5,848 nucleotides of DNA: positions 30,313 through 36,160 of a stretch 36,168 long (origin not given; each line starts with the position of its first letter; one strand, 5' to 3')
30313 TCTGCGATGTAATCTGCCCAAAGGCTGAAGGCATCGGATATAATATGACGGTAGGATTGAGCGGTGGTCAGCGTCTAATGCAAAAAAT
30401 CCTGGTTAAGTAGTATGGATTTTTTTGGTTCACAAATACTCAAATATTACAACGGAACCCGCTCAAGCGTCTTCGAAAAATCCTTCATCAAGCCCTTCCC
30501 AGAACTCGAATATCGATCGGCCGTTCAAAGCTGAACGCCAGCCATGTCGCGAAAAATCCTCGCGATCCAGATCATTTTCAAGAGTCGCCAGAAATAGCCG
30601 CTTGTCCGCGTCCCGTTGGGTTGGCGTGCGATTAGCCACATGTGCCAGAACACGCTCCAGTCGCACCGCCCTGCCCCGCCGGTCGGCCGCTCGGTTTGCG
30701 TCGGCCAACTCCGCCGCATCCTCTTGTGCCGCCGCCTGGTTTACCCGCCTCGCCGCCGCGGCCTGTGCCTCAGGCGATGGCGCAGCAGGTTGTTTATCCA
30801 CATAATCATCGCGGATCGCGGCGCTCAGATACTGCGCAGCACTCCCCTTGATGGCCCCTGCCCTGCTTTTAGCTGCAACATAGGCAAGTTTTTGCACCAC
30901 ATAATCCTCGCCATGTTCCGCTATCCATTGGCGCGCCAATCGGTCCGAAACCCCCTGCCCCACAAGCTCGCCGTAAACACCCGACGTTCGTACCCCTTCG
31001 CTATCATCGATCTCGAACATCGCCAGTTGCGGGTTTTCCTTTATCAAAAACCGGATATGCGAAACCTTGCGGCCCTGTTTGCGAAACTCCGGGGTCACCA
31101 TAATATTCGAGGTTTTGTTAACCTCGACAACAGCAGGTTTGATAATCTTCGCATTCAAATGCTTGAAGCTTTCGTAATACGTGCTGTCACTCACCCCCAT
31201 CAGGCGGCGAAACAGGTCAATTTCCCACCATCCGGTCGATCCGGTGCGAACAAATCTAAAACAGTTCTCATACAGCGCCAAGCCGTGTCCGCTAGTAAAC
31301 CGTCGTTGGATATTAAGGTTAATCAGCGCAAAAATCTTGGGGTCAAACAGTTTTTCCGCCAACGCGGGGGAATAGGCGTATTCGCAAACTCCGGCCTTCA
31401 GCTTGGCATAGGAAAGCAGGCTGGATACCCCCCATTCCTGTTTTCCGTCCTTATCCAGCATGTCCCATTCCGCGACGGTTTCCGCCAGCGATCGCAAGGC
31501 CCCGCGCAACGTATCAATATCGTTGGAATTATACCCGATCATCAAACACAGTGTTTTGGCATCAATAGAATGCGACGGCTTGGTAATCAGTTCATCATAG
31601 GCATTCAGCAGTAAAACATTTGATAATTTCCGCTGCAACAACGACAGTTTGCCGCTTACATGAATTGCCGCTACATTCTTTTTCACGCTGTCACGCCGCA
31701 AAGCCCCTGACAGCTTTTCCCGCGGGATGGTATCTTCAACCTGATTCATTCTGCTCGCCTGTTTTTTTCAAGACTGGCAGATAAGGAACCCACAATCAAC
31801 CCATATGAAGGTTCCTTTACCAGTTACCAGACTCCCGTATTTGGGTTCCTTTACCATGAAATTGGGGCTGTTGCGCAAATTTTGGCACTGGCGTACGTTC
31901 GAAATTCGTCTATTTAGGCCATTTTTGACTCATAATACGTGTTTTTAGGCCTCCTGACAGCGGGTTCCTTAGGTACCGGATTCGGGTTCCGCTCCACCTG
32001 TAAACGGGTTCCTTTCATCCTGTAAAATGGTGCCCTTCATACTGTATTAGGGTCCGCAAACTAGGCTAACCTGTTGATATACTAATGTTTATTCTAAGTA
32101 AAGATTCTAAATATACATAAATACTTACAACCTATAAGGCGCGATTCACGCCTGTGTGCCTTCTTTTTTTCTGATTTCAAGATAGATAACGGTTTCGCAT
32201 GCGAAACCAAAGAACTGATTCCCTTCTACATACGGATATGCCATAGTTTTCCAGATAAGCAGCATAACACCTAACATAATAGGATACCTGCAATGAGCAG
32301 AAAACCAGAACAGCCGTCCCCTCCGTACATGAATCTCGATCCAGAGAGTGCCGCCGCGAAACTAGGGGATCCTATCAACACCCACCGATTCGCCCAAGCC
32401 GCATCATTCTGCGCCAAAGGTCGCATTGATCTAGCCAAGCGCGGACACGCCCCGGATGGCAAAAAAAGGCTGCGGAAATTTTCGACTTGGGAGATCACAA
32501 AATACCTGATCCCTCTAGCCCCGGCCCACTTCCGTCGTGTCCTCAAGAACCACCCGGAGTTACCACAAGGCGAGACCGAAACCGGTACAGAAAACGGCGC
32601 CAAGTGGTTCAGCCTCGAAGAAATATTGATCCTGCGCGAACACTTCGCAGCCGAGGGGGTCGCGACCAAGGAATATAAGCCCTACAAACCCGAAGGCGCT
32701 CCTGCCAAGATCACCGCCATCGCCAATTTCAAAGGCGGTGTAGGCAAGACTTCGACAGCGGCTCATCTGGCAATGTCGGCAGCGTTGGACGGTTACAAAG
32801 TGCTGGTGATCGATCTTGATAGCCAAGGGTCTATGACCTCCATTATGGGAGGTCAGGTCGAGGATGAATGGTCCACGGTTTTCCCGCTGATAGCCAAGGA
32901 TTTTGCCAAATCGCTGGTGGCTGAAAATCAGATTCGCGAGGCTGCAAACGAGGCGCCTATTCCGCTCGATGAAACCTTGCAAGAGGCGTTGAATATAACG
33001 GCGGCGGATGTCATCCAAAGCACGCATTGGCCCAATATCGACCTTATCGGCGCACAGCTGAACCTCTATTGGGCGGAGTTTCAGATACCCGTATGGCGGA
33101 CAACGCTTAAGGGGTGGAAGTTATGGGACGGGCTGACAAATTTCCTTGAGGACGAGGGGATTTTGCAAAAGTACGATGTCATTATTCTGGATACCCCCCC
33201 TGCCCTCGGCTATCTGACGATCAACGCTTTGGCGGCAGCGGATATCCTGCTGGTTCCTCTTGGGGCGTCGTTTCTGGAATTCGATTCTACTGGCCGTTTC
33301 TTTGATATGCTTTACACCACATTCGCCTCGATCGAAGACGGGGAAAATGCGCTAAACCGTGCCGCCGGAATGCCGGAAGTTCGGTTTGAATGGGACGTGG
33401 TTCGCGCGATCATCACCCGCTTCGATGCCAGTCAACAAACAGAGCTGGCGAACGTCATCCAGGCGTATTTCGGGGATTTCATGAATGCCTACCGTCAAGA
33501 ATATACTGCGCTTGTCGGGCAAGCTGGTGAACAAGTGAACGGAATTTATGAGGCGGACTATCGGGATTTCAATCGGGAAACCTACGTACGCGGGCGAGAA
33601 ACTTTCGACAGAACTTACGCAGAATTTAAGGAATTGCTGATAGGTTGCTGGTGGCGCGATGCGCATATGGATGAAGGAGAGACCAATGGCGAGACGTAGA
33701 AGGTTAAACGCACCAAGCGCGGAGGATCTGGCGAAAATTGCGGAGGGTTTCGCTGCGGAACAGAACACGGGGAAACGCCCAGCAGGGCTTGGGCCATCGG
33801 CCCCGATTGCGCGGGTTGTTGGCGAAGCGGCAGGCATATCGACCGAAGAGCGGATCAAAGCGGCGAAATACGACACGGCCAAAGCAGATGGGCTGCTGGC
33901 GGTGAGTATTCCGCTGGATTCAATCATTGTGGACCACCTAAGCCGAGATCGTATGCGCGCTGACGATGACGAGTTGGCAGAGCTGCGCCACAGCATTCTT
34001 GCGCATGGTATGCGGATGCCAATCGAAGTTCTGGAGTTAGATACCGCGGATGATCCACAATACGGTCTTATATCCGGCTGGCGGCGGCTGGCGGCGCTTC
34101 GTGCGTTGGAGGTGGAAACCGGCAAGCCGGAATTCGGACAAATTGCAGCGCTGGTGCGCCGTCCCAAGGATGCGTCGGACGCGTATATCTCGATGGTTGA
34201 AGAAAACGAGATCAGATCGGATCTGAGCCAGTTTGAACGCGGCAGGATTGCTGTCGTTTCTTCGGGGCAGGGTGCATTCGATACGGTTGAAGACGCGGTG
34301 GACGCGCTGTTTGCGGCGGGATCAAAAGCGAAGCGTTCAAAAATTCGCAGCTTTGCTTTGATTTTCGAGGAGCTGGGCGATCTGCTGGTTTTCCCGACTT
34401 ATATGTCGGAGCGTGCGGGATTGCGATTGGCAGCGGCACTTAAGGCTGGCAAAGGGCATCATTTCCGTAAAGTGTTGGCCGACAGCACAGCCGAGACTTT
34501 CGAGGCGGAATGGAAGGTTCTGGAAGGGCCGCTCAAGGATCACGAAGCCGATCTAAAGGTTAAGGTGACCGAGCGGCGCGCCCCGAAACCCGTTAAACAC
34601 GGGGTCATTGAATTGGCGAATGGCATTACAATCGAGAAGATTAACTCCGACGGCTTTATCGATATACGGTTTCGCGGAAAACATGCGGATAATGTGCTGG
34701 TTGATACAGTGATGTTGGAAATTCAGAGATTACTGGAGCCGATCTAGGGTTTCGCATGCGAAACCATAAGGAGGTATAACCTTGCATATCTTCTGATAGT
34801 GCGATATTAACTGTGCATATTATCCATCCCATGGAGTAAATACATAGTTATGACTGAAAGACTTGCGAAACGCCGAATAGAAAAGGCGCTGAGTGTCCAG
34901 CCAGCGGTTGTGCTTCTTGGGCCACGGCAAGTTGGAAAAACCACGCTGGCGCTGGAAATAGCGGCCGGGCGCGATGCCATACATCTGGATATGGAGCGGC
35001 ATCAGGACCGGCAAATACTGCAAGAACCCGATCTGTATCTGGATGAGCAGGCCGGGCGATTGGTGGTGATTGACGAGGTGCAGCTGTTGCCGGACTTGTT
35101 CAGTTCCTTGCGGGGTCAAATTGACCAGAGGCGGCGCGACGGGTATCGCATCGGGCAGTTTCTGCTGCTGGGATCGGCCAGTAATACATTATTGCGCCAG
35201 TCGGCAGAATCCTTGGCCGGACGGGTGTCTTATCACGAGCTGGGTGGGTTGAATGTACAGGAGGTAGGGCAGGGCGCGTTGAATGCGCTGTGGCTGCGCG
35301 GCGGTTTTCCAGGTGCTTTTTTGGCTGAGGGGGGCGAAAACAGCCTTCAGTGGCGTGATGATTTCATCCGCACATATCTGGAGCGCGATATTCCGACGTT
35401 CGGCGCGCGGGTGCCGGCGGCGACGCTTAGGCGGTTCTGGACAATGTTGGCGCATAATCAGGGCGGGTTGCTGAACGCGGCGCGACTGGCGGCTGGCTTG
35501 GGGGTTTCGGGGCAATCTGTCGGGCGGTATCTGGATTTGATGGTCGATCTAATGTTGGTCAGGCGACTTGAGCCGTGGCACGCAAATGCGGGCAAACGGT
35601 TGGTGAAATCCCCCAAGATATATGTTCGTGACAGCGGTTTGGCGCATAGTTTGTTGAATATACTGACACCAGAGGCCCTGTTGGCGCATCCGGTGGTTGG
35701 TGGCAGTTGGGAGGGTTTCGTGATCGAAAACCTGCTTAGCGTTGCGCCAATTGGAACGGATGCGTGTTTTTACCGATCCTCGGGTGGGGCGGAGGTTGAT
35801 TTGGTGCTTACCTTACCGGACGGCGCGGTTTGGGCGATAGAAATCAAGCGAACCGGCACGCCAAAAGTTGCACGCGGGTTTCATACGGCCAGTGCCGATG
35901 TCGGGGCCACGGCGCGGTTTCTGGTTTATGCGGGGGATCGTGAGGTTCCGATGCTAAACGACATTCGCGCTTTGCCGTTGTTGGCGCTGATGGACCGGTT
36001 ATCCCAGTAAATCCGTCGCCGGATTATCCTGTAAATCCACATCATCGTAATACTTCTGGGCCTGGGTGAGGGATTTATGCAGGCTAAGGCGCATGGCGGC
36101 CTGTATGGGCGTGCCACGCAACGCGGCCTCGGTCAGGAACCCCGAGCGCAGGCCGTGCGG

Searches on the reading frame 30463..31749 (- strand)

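Call 29: search_protein_families(library=pfam, proteins=[window:30463-31749:-], max_evalue=0.0001)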
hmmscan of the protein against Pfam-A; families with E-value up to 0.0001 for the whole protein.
window:30463-31749:- (428 aa): 2 families
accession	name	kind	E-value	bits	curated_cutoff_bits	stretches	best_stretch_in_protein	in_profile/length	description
PF01051.27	Rep3_N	-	3.8e-19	69.9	22.4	1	22-163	2-140/141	Initiator Replication protein, WH1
PF21205.3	Rep3_C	-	9.6e-16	58.2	21.1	1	176-236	1-59/59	Initiator Rep protein, WH2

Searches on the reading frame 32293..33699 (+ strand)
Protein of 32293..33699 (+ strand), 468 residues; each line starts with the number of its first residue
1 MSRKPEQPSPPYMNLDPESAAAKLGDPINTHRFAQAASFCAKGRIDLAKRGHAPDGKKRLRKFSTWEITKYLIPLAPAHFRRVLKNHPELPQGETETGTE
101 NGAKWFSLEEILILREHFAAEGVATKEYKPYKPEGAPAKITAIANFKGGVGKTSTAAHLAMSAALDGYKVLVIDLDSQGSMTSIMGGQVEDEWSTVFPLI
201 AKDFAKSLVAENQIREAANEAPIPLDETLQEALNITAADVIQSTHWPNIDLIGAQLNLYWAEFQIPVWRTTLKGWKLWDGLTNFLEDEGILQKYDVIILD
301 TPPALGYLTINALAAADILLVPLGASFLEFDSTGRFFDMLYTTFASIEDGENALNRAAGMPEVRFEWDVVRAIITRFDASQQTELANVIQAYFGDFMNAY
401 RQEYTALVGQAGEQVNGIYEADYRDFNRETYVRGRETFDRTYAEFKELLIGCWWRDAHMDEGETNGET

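Call 29: search_protein_families(library=pfam, proteins=[window:32293-33699:+], max_evalue=0.0001)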
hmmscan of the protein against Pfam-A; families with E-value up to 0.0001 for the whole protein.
window:32293-33699:+ (468 aa): 5 families
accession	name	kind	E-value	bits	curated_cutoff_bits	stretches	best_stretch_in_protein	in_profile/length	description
PF13614.12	AAA_31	-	3.5e-31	108.9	27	1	139-331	2-155/177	AAA domain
PF01656.29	CbiA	-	3.9e-17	62.8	25.4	1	142-385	2-92/125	CobQ/CobB/MinD/ParA nucleotide binding domain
PF09140.17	MipZ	-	1.1e-13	51.6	20.7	1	141-231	3-95/262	ATPase MipZ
PF10609.15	ParA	-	8e-08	32.4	27.1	1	139-189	4-55/246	NUBPL iron-transfer P-loop NTPase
PF02374.21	ArsA_ATPase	-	2.2e-06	27.5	24.3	0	147-192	9-54/305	Anion-transporting ATPase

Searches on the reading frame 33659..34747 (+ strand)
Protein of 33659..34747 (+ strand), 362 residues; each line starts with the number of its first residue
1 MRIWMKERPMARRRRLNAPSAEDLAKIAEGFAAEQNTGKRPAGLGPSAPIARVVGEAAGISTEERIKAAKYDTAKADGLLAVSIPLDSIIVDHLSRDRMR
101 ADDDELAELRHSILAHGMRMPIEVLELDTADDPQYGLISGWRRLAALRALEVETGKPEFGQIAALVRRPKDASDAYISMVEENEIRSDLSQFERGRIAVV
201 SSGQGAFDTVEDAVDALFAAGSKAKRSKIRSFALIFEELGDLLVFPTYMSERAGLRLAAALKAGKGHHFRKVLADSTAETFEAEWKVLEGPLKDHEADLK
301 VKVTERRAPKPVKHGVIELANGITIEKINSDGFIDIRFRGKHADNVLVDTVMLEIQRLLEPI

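Call 29: search_protein_families(library=pfam, proteins=[window:33659-34747:+], max_evalue=0.0001)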
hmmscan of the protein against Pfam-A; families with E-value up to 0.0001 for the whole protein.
window:33659-34747:+ (362 aa): 1 family
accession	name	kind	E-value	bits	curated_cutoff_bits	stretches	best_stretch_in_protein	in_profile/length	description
PF02195.25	ParB_N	-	3e-06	27.6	26.3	1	93-181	14-92/95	ParB N-terminal domain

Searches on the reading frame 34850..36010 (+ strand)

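Call 29: search_protein_families(library=pfam, proteins=[window:34850-36010:+], max_evalue=0.0001)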
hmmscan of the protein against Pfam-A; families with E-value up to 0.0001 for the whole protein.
window:34850-36010:+ (386 aa): 2 families
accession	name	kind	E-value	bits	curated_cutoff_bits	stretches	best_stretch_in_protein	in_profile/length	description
PF13635.12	DUF4143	-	1e-43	149.3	28.1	1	178-334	1-159/160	Domain of unknown function (DUF4143)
PF13173.12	AAA_14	-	3.2e-22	79.4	27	1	18-139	3-128/129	AAA domain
